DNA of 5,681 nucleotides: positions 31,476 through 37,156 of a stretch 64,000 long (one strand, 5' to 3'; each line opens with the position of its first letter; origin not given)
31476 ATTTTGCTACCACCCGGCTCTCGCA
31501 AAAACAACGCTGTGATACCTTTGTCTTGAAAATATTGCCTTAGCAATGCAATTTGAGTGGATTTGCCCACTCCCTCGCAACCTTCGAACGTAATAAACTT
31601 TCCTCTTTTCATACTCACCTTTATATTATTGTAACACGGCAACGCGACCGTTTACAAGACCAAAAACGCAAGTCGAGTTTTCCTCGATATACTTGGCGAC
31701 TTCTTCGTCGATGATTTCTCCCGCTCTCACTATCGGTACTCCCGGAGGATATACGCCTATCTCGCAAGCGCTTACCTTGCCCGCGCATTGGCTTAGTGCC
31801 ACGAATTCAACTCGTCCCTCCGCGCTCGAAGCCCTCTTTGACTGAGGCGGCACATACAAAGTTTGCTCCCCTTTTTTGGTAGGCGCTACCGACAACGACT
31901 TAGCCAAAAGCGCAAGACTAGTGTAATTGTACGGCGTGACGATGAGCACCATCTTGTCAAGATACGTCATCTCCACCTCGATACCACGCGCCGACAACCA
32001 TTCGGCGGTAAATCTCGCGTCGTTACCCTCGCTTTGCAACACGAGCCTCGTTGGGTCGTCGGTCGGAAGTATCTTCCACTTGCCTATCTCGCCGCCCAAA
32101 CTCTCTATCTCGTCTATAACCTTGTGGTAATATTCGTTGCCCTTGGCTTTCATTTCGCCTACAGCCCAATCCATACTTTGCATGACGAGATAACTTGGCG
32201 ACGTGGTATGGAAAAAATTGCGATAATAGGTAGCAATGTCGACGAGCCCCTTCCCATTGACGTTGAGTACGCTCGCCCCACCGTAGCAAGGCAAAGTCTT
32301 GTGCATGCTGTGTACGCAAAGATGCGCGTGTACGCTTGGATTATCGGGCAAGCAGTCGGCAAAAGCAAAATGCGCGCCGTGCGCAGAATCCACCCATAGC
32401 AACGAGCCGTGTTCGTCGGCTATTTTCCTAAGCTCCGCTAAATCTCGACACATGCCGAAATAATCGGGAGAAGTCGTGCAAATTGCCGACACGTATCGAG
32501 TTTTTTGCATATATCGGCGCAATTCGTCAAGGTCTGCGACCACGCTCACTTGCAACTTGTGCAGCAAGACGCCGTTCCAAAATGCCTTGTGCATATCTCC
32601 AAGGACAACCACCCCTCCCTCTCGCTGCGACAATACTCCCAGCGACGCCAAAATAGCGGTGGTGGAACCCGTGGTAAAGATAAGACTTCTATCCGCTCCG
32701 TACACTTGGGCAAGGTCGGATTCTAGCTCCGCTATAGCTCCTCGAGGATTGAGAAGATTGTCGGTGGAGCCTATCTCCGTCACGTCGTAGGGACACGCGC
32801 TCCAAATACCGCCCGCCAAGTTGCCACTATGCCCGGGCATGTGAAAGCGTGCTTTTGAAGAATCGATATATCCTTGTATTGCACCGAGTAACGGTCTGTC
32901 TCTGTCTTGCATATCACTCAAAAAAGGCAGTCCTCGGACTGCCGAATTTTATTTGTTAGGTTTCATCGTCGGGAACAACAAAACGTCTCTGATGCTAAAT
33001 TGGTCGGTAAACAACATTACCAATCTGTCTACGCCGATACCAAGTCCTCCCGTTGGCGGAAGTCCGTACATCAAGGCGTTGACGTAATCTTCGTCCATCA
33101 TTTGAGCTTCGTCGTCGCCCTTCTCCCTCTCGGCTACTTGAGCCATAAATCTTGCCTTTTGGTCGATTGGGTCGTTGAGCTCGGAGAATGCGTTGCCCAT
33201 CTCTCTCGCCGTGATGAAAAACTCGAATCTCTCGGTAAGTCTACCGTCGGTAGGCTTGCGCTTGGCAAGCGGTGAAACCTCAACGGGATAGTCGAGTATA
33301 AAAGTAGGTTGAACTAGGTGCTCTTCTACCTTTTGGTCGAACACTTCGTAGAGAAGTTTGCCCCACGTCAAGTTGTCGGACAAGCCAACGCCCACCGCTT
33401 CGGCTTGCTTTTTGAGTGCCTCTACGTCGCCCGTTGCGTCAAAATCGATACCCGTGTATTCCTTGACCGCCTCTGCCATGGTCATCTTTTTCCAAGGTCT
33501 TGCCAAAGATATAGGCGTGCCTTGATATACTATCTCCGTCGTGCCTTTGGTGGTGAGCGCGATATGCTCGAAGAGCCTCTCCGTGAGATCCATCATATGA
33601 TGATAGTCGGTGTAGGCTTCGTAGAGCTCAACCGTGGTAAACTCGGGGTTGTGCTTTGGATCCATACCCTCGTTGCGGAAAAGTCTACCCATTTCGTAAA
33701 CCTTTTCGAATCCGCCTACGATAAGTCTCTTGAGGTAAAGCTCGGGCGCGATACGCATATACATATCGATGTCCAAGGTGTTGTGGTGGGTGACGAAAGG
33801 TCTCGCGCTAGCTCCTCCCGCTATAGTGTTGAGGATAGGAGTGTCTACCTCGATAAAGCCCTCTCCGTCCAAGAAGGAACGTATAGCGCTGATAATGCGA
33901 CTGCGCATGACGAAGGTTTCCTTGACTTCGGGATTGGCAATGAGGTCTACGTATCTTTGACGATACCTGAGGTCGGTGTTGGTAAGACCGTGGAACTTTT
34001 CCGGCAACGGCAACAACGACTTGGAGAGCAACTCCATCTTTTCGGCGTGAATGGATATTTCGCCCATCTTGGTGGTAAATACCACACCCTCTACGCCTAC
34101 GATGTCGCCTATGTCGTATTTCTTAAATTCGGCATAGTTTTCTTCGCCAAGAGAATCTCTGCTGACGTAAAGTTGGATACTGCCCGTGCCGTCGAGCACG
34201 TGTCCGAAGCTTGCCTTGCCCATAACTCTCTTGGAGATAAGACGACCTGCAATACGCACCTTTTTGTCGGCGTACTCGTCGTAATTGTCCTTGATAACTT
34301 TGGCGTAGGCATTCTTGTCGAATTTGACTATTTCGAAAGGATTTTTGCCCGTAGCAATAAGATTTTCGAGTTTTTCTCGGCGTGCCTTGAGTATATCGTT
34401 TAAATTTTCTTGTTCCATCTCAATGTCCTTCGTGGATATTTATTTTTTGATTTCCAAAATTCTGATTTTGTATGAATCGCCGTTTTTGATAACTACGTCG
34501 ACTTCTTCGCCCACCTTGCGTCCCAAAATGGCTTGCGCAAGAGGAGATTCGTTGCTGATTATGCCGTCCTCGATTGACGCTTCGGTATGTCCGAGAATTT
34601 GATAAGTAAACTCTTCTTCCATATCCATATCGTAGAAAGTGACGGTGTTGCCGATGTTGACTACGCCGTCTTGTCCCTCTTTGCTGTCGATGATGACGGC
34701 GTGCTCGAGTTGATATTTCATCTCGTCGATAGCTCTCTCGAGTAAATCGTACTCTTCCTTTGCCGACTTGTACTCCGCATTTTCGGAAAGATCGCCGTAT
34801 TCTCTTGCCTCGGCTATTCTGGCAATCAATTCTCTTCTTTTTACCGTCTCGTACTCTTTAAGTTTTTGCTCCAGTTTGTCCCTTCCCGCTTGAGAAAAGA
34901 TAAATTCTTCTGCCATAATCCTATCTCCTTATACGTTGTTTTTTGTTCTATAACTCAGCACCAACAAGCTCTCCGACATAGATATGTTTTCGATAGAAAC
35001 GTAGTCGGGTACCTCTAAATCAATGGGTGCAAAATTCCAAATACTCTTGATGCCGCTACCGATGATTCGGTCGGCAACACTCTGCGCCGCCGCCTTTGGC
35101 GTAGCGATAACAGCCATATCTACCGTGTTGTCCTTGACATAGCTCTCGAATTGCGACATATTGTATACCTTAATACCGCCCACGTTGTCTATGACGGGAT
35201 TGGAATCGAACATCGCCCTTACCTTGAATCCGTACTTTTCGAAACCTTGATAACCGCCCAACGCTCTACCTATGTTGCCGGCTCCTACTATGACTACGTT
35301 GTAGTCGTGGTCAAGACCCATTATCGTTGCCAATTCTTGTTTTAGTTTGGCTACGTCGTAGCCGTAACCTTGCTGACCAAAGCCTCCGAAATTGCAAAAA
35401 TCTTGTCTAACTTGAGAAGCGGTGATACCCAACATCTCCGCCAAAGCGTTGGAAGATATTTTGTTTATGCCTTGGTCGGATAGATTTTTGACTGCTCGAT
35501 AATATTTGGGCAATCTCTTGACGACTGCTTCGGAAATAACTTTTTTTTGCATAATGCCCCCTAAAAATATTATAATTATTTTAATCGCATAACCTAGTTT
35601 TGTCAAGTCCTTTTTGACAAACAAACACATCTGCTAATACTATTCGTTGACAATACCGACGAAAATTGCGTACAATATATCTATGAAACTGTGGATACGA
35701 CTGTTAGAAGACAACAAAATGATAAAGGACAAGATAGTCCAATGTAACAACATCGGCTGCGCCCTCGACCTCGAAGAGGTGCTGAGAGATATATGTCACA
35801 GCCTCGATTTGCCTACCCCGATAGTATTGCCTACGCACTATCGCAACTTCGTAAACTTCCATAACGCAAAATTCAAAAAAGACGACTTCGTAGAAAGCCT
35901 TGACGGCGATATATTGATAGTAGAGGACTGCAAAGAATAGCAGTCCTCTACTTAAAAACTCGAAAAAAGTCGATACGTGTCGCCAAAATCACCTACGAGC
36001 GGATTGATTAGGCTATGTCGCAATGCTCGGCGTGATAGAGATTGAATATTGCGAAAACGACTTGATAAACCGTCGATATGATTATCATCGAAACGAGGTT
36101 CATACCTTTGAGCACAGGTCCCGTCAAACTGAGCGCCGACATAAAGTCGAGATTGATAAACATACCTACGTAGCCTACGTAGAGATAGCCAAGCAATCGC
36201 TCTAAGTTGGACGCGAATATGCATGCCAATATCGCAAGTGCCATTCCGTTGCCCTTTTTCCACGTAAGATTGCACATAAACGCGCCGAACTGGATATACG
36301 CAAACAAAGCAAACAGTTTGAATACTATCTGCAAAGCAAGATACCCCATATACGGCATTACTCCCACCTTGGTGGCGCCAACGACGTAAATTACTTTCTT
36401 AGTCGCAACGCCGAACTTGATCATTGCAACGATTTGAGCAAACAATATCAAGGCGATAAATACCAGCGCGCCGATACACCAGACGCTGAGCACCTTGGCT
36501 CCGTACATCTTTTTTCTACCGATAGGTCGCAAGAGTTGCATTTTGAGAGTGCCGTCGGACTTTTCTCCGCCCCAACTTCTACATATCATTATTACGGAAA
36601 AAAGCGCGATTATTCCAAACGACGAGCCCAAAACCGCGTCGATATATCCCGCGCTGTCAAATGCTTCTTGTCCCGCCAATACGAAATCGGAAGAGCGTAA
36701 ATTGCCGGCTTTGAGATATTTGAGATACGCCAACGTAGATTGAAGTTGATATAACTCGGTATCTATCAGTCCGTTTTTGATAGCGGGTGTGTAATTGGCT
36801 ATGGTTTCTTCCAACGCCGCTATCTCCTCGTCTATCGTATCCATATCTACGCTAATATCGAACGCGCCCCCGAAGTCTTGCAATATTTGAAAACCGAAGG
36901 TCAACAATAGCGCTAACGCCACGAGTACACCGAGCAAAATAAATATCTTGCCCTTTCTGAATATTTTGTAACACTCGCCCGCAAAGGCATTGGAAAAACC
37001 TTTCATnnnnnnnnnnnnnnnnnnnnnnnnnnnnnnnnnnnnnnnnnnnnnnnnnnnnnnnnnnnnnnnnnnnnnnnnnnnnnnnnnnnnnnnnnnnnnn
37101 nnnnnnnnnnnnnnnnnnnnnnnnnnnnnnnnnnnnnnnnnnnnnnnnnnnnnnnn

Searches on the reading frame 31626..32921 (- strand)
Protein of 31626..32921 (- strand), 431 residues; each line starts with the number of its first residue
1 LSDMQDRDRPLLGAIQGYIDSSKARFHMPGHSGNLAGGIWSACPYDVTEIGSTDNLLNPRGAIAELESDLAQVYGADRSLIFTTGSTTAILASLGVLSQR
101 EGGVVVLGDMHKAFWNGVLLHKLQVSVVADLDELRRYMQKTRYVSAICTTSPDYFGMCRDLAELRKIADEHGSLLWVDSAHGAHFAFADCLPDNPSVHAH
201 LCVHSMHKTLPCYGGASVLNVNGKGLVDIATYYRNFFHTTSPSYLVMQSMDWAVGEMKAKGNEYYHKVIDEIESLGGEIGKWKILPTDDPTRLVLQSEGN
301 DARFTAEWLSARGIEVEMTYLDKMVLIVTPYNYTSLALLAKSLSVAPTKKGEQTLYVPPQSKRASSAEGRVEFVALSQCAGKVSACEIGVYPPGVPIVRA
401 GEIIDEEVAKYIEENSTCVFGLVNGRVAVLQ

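Call 10: search_protein_families(library=pfam, proteins=[window:31626-32921:-])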
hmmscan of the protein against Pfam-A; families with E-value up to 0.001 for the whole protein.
window:31626-32921:- (431 aa): 6 families
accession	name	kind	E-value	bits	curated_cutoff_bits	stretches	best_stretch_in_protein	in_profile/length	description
PF01276.26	OKR_DC_1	-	1.3e-26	93.8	27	2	133-328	159-365/417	Orn/Lys/Arg decarboxylase, major domain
PF03711.20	OKR_DC_1_C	-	6.3e-09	36.7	24.2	1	354-413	46-108/132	Orn/Lys/Arg decarboxylase, C-terminal domain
PF00155.27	Aminotran_1_2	-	9.1e-09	35.4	19.7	1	51-238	32-249/361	Aminotransferase class I and II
PF00464.25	SHMT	-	1e-06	28.1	27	1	128-223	155-247/399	Serine hydroxymethyltransferase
PF01041.23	DegT_DnrJ_EryC1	-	2.5e-05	24.1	19.8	1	53-183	17-150/360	DegT/DnrJ/EryC1/StrS aminotransferase family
PF00266.25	Aminotran_5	-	0.00022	20.7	21.5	1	63-183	45-180/371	Aminotransferase class-V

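Call 56: find_homologous_proteins(query=window:31626-32921:-, max_evalue=1e-30)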
Query window:31626-32921:- (431 aa): 1669 proteins with E <= 1e-30 among 8000 candidates; the best 120 are listed.
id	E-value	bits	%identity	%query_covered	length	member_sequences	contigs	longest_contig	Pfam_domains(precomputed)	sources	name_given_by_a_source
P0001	3.9e-285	963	98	99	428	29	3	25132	PF00464.26,PF00155.28,PF03711.21,PF01041.24,PF01276.27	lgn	-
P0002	1.6e-243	826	85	99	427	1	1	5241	PF00464.26,PF00155.28,PF03711.21,PF01276.27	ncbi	ncbi:MAG: aminotransferase class I/II-fold pyridoxal phosphate-dependent enzyme [Christensenellales 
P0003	5.5e-237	805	82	99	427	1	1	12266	PF00464.26,PF00155.28,PF03711.21,PF01276.27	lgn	-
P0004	1.8e-236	803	81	99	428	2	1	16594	PF00464.26,PF00155.28,PF03711.21,PF01276.27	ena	-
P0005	3.8e-232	789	80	99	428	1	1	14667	PF00464.26,PF00155.28,PF03711.21,PF01276.27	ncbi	ncbi:MAG: aminotransferase class I/II-fold pyridoxal phosphate-dependent enzyme [Christensenellales 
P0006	5.0e-232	789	80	99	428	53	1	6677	PF00464.26,PF00155.28,PF03711.21,PF01276.27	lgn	-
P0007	1.1e-163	563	58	99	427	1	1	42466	PF00464.26,PF00155.28,PF03711.21,PF01276.27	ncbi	ncbi:MAG: aminotransferase class I/II-fold pyridoxal phosphate-dependent enzyme [Christensenellales 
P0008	1.0e-141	491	52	99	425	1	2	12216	PF00155.28,PF00266.26,PF03711.21,PF01053.27,PF01276.27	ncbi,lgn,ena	-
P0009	2.7e-138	480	52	99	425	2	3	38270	PF00155.28,PF00266.26,PF03711.21,PF01041.24,PF01276.27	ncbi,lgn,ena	-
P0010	2.2e-129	450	49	99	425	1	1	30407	PF00464.26,PF00155.28,PF00266.26,PF01276.27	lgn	-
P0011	8.4e-101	356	42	99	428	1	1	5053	PF00155.28,PF01041.24,PF01276.27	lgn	-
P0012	3.6e-97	344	43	98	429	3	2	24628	PF00464.26,PF03711.21,PF01041.24,PF01276.27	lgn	-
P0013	7.8e-96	340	43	98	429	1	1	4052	PF00155.28,PF01041.24,PF01276.27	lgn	-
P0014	1.2e-94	336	40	98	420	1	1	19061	PF00464.26,PF00155.28,PF03711.21,PF01041.24,PF01276.27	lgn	-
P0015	1.4e-94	336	40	98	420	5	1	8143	PF03711.21,PF01276.27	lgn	-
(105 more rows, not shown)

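Call 58: find_encoding_contigs(protein=P0002, flank=10000, max_places=2)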
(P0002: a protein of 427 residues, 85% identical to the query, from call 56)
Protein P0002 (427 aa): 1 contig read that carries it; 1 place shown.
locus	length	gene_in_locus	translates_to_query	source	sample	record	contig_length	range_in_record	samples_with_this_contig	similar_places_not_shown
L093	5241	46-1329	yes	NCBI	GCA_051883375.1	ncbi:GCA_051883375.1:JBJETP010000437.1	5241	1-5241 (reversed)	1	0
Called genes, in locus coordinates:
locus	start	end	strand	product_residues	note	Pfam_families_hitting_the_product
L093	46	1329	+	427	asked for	PF01276:OKR_DC_1 (weak), PF00155:Aminotran_1_2, PF00464:SHMT, PF01276:OKR_DC_1, PF03711:OKR_DC_1_C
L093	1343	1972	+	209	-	PF02223:Thymidylate_kin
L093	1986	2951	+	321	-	PF13177:DNA_pol3_delta2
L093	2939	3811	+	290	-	PF04468:PSP1, PF28472:PSP1_3rd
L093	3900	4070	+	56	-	PF00037:Fer4 (weak), PF13237:Fer4_10, PF14697:Fer4_21, PF12838:Fer4_7, PF13187:Fer4_9, PF13484:Fer4_16 (weak), PF25160:LdpA_Fe-S-bd (weak), PF00037:Fer4, +4 more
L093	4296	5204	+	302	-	PF02729:OTCace_N, PF00185:OTCace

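Call 59: find_encoding_contigs(protein=P0004, flank=10000, max_places=2)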
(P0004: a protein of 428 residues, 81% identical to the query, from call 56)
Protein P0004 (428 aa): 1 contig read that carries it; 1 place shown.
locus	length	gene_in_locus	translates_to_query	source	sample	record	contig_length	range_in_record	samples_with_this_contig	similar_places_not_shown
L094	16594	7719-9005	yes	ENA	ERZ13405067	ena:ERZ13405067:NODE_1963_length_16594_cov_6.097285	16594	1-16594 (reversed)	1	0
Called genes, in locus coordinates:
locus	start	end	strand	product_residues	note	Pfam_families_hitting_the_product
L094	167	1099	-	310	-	PF00308:Bac_DnaA (weak), PF13191:AAA_16 (faint), PF01695:IstB_IS21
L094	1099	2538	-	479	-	PF07261:DnaB_2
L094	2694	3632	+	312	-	PF00005:ABC_tran, PF13304:AAA_21 (weak)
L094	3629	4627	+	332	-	PF12679:ABC2_membrane_2 (weak), PF10920:DUF2705, PF12730:ABC2_membrane_4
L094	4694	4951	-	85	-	-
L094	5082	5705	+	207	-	PF06971:Put_DNA-bind_N, PF02629:CoA_binding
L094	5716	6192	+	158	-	PF03449:GreA_GreB_N, PF01272:GreA_GreB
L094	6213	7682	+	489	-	PF01336:tRNA_anti-codon, PF00152:tRNA-synt_2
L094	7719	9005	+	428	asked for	PF01276:OKR_DC_1 (weak), PF00155:Aminotran_1_2 (weak), PF00464:SHMT (weak), PF01276:OKR_DC_1, PF03711:OKR_DC_1_C (weak)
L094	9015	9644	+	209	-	PF02223:Thymidylate_kin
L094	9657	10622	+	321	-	PF13177:DNA_pol3_delta2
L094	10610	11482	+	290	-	PF04468:PSP1, PF28472:PSP1_3rd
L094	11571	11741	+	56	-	PF00037:Fer4, PF12837:Fer4_6 (weak), PF13237:Fer4_10, PF14697:Fer4_21, PF12838:Fer4_7, PF13187:Fer4_9, PF13484:Fer4_16 (weak), PF00037:Fer4, +6 more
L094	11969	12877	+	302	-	PF02729:OTCace_N, PF00185:OTCace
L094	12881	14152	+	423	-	PF01979:Amidohydro_1, PF12890:DHOase, PF07969:Amidohydro_3 (weak)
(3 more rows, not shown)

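Call 60: find_encoding_contigs(protein=P0005, flank=10000, max_places=2)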
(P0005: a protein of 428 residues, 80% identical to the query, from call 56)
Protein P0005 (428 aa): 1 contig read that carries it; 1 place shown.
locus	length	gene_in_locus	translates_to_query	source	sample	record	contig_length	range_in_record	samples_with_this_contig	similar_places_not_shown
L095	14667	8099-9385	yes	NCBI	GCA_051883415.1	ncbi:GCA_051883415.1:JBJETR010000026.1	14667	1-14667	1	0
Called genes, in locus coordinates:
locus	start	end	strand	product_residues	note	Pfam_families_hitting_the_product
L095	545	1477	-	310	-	PF00308:Bac_DnaA, PF01695:IstB_IS21, PF13191:AAA_16 (faint)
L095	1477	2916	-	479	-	PF07261:DnaB_2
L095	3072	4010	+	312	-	PF00005:ABC_tran, PF13304:AAA_21 (weak)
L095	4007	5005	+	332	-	PF12679:ABC2_membrane_2, PF10920:DUF2705, PF12730:ABC2_membrane_4 (weak)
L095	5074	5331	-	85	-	-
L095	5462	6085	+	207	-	PF06971:Put_DNA-bind_N, PF02629:CoA_binding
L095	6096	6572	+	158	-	PF03449:GreA_GreB_N, PF01272:GreA_GreB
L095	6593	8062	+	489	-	PF01336:tRNA_anti-codon, PF00152:tRNA-synt_2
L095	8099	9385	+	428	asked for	PF00155:Aminotran_1_2, PF00464:SHMT (weak), PF01276:OKR_DC_1, PF03711:OKR_DC_1_C (weak)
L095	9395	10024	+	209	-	PF02223:Thymidylate_kin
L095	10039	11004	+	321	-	PF13177:DNA_pol3_delta2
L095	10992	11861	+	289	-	PF04468:PSP1, PF28472:PSP1_3rd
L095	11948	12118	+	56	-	PF00037:Fer4, PF12837:Fer4_6 (weak), PF13237:Fer4_10, PF14697:Fer4_21, PF12838:Fer4_7, PF13187:Fer4_9, PF13484:Fer4_16 (weak), PF00037:Fer4, +6 more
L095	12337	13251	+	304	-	PF02729:OTCace_N, PF00185:OTCace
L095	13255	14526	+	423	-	PF01979:Amidohydro_1, PF12890:DHOase, PF07969:Amidohydro_3 (weak)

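Call 61: find_encoding_contigs(protein=P0007, flank=10000, max_places=2)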
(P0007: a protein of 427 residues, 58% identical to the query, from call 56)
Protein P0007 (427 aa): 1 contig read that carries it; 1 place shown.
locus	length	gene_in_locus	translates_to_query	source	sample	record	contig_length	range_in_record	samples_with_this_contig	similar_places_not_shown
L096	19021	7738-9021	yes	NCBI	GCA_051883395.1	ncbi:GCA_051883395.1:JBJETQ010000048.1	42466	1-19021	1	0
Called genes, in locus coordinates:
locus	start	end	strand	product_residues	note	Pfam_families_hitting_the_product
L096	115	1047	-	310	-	PF24883:NPHP3_N (faint), PF00308:Bac_DnaA, PF01695:IstB_IS21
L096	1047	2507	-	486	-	PF07261:DnaB_2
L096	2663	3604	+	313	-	PF00005:ABC_tran, PF13304:AAA_21 (weak)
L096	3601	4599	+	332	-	PF12679:ABC2_membrane_2, PF12730:ABC2_membrane_4, PF10920:DUF2705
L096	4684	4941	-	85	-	-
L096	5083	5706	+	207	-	PF06971:Put_DNA-bind_N, PF02629:CoA_binding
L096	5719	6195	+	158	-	PF03449:GreA_GreB_N, PF01272:GreA_GreB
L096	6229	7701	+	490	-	PF01336:tRNA_anti-codon, PF00152:tRNA-synt_2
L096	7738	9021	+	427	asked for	PF01276:OKR_DC_1, PF00155:Aminotran_1_2, PF00464:SHMT (weak), PF01276:OKR_DC_1, PF03711:OKR_DC_1_C (weak)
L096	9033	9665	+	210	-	PF02223:Thymidylate_kin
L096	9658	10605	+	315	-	PF13177:DNA_pol3_delta2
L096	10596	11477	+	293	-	PF04468:PSP1, PF28472:PSP1_3rd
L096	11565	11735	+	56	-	PF00037:Fer4, PF12837:Fer4_6 (weak), PF13237:Fer4_10, PF14697:Fer4_21, PF12838:Fer4_7, PF13187:Fer4_9, PF13484:Fer4_16 (weak), PF00037:Fer4, +7 more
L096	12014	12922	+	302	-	PF02729:OTCace_N, PF00185:OTCace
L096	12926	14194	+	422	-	PF07969:Amidohydro_3 (weak), PF01979:Amidohydro_1, PF12890:DHOase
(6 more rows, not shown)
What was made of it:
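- Checked: The 85-aa ORF 35683-35940, which the last case depends on, is called and conserved in four related genomes (calls 59-61).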

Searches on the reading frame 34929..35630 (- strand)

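Call 10: search_protein_families(library=pfam, proteins=[window:34929-35630:-])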
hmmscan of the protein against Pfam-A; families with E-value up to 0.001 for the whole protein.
window:34929-35630:- (233 aa): 3 families
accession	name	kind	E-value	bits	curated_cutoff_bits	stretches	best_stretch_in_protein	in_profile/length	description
PF06971.19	Put_DNA-bind_N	-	1.1e-20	73.9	27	1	32-78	2-48/49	Putative DNA-binding protein N-terminus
PF02629.25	CoA_binding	-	1.9e-20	73.9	22.3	1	108-202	2-96/97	CoA binding domain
PF01408.29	GFO_IDH_MocA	-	0.0006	20.9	24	0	111-194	2-87/120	Oxidoreductase family, NAD-binding Rossmann fold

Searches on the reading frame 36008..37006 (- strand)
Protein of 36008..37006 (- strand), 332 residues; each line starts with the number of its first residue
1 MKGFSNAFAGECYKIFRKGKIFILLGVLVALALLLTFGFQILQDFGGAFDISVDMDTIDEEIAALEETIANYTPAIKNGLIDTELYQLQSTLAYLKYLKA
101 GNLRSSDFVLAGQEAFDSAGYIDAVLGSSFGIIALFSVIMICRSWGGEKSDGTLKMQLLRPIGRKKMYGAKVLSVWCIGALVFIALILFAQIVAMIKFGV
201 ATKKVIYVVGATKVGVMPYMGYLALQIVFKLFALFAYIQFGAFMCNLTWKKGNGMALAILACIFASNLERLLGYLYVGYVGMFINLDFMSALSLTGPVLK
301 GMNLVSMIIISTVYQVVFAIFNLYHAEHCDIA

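Call 10: search_protein_families(library=pfam, proteins=[window:36008-37006:-])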
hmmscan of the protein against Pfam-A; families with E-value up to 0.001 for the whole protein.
window:36008-37006:- (332 aa): 3 families
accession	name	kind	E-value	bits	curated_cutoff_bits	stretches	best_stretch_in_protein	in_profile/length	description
PF12679.13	ABC2_membrane_2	-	1.2e-07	31.7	27.2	1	21-233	16-162/283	ABC-2 family transporter protein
PF12730.13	ABC2_membrane_4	-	4.9e-06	27.1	27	1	132-229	59-159/179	ABC-2 family transporter protein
PF12698.13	ABC2_membrane_3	-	0.00022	20.9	31.6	1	97-318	140-315/347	ABC-2 family transporter protein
